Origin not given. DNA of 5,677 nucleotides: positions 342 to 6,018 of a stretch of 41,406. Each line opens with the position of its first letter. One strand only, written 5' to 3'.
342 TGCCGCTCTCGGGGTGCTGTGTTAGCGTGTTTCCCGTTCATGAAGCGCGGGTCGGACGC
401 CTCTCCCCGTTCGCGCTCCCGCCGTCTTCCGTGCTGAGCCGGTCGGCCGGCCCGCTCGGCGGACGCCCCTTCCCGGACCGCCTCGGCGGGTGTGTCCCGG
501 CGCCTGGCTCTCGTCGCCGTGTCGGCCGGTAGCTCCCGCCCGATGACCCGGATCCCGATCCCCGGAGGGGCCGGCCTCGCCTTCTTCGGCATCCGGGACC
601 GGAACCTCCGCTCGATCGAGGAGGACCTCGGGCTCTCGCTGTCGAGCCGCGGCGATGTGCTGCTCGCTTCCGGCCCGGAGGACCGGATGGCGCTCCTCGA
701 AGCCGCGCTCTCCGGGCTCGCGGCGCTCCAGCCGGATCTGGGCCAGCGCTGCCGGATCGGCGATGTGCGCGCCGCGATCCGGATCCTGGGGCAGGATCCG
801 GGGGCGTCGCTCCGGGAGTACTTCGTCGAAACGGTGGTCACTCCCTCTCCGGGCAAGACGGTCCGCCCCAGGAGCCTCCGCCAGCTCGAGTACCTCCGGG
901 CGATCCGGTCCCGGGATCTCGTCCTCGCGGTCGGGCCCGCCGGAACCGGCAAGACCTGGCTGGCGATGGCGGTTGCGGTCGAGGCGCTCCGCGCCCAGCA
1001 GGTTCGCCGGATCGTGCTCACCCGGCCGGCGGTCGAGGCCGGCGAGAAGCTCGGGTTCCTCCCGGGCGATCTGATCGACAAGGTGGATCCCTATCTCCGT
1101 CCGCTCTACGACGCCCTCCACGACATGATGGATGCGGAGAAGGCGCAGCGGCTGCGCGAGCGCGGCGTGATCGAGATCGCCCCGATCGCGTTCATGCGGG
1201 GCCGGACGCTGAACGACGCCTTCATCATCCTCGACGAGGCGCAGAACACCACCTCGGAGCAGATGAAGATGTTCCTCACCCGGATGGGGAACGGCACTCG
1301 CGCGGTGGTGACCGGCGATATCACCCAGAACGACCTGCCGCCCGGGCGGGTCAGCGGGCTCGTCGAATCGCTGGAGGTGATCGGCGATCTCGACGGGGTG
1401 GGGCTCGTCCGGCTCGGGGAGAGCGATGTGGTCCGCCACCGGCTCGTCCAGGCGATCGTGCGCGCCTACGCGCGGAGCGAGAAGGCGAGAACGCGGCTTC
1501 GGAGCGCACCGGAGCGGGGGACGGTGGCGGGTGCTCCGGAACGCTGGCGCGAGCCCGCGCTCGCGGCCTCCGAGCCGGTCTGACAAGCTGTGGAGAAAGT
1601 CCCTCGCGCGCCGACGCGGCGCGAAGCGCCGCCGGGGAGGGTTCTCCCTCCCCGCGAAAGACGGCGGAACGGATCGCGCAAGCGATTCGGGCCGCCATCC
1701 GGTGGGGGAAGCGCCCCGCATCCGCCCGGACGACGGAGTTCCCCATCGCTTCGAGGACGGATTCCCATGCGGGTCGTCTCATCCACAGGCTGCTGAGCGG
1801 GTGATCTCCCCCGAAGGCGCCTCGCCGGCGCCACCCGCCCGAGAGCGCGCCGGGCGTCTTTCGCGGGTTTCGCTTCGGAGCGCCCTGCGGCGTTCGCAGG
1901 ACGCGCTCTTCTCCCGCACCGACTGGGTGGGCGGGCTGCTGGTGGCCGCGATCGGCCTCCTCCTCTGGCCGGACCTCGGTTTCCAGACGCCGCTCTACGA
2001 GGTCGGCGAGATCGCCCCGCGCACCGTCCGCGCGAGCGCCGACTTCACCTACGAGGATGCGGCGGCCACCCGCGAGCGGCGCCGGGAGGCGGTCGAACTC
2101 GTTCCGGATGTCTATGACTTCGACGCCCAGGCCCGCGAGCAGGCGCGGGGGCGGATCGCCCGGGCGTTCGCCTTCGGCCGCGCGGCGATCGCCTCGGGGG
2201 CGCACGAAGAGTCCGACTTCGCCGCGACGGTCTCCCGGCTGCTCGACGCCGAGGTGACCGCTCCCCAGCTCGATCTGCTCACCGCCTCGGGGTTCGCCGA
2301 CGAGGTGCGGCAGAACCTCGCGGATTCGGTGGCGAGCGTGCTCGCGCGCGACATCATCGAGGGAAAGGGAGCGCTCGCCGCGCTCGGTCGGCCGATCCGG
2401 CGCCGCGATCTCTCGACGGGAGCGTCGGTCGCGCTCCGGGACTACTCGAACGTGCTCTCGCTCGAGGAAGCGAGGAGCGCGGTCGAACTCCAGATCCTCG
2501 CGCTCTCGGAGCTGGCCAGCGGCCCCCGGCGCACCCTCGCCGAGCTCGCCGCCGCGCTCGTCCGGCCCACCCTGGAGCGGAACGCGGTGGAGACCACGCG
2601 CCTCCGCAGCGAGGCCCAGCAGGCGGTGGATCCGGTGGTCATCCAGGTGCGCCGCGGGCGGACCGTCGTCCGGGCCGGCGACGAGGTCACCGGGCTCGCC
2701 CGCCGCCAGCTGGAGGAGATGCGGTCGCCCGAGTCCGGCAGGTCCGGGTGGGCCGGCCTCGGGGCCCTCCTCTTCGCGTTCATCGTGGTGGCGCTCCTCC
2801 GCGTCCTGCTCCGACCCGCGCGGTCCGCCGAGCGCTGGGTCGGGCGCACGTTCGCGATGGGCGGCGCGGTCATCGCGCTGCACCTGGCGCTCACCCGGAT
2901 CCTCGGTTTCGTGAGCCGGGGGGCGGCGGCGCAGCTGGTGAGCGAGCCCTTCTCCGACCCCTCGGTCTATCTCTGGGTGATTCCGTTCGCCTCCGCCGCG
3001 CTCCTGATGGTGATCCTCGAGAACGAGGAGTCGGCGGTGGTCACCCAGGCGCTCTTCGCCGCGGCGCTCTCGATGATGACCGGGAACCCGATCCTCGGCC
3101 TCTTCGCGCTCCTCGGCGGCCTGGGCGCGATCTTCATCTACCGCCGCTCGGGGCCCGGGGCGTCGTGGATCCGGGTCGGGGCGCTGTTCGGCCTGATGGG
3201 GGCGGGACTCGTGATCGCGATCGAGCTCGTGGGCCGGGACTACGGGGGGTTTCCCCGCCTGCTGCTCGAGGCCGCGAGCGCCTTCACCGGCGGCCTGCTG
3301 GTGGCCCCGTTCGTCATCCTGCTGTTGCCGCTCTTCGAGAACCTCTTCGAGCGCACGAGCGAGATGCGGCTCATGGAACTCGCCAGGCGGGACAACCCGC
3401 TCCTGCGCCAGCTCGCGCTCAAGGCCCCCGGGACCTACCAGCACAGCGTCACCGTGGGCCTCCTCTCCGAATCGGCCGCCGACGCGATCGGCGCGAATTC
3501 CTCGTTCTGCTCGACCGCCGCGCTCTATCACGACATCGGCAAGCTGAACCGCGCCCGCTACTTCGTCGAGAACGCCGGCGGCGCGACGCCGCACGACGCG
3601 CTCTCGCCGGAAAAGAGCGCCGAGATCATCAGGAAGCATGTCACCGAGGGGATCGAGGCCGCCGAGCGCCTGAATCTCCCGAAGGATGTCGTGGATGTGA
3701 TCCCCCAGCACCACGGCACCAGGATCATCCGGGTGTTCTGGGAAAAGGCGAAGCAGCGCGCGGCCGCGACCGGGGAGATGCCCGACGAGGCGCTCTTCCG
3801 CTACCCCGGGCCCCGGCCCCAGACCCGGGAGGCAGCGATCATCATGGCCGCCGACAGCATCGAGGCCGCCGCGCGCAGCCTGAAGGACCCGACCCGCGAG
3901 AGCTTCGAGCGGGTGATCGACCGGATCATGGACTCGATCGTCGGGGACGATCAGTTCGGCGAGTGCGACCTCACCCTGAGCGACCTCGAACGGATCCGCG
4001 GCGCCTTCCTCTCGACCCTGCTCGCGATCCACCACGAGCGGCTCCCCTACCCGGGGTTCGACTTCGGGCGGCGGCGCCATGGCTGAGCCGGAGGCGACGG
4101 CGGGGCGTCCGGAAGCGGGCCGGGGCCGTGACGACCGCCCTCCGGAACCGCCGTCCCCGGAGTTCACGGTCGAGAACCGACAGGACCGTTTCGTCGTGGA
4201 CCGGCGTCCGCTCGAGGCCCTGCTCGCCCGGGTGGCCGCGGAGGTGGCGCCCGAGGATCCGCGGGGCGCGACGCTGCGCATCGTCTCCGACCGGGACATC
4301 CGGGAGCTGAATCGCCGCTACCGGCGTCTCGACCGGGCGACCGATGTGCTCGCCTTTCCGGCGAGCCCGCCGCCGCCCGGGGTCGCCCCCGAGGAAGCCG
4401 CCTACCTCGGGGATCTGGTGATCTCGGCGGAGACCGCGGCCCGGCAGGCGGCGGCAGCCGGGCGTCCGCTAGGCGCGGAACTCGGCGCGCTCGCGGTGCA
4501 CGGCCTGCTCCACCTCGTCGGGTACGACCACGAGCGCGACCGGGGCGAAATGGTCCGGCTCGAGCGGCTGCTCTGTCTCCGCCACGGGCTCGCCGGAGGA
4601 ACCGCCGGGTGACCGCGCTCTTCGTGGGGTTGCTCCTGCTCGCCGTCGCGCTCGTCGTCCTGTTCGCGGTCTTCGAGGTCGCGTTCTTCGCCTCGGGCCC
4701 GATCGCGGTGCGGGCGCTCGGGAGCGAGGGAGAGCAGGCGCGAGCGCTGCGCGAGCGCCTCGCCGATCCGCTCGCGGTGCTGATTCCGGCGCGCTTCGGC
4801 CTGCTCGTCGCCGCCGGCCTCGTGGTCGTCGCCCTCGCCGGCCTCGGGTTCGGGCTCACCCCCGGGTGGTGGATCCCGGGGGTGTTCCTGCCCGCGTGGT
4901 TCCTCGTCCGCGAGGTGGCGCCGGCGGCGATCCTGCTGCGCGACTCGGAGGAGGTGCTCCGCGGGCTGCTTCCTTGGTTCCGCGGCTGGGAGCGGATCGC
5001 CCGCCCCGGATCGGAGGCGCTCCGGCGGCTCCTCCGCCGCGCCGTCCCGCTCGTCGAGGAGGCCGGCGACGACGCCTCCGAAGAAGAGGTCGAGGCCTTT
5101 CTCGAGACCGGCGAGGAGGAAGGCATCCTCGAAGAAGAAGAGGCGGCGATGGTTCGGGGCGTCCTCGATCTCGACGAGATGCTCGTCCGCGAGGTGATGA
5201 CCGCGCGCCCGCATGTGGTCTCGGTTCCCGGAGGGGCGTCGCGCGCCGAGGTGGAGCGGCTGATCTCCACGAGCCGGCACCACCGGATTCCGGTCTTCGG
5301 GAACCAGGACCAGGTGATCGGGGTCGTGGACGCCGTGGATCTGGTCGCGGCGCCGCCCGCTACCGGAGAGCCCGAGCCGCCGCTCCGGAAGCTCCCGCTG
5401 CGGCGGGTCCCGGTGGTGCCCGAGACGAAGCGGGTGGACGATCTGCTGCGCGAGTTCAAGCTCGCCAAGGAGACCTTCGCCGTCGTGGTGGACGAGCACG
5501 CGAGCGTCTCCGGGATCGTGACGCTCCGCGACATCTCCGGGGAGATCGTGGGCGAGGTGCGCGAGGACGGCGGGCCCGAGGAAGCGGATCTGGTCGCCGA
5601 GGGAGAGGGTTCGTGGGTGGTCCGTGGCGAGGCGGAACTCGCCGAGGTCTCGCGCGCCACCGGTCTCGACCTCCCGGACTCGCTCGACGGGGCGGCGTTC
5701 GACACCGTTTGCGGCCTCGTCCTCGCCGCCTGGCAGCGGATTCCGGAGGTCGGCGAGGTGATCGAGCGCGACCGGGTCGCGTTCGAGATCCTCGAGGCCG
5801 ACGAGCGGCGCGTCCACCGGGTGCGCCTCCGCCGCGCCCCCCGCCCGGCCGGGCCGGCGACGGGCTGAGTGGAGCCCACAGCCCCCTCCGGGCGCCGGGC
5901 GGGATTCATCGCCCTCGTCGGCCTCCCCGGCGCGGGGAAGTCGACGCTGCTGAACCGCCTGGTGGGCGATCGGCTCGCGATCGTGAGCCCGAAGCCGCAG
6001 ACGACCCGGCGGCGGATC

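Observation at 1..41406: Nine copies of an unclassified ~209-bp TIR-bounded element in 41 kb (about one per 4.6 kb)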

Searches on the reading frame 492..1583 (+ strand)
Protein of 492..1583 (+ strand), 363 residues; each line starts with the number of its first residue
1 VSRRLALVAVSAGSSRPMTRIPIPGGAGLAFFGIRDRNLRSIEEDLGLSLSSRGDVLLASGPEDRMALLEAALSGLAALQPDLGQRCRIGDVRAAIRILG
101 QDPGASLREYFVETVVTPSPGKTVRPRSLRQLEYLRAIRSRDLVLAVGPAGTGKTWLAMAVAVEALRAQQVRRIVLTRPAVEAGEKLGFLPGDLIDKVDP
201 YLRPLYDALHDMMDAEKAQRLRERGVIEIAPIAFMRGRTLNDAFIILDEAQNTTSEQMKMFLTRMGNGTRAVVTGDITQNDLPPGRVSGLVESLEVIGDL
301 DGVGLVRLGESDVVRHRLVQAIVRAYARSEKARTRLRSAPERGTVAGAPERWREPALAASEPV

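Call 18: find_encoding_contigs(protein=window:492-1583:+, flank=10000, max_places=6)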
Protein window:492-1583:+ (363 aa): no gene with exactly this product is on record in the collection.

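Call 20: search_protein_families(library=pfam, proteins=[window:492-1583:+])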
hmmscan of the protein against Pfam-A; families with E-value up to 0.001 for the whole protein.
window:492-1583:+ (363 aa): 9 families
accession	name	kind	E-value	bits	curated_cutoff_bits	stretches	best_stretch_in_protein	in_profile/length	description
PF02562.22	PhoH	-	3.3e-91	304.8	27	1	124-326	2-204/205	PhoH-like protein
PF13604.12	AAA_30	-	9e-10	39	27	1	131-280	6-128/191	AAA domain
PF13245.12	AAA_19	-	1.4e-07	32.2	25.1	1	136-280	6-129/134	AAA domain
PF01695.23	IstB_IS21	-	1.8e-07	31.3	24.1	1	124-168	75-119/238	IstB-like ATP binding protein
PF13401.12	AAA_22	-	1.7e-05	25.6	27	1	140-267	4-109/130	AAA domain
PF00270.35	DEAD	-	0.00069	19.8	26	0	131-177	4-51/167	DEAD/DEAH box helicase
PF13191.12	AAA_16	-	0.00074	20.5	32.6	0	132-260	12-151/167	AAA ATPase domain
PF13481.12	AAA_25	-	0.00077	19.6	27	0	125-173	18-65/195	AAA domain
PF25199.1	nSTAND_NTPase5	-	0.00097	19.4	34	0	139-178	39-78/145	Novel STAND NTPase 5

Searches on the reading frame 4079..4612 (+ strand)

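Call 72: search_protein_families(library=pfam, proteins=[window:4079-4612:+], max_evalue=0.0001)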
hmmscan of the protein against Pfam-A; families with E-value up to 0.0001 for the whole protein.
window:4079-4612:+ (177 aa): 1 family
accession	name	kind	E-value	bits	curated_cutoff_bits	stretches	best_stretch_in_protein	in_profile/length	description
PF02130.23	YbeY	-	1.2e-27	96.8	25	1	54-161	20-121/129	Endoribonuclease YbeY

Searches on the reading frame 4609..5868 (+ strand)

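Call 21: search_protein_families(library=pfam, proteins=[window:4609-5868:+])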
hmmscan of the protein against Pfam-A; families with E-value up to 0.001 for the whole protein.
window:4609-5868:+ (419 aa): 3 families
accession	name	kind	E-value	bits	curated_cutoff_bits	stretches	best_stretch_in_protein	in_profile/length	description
PF03471.22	CorC_HlyC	-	2.4e-19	69.6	27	1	331-409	3-79/81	Transporter associated domain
PF00571.33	CBS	-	9.4e-14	51.9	24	2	193-248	1-54/57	CBS domain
PF01595.25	CNNM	-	5e-11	43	28.4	1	9-178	3-181/181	Cyclin M transmembrane N-terminal domain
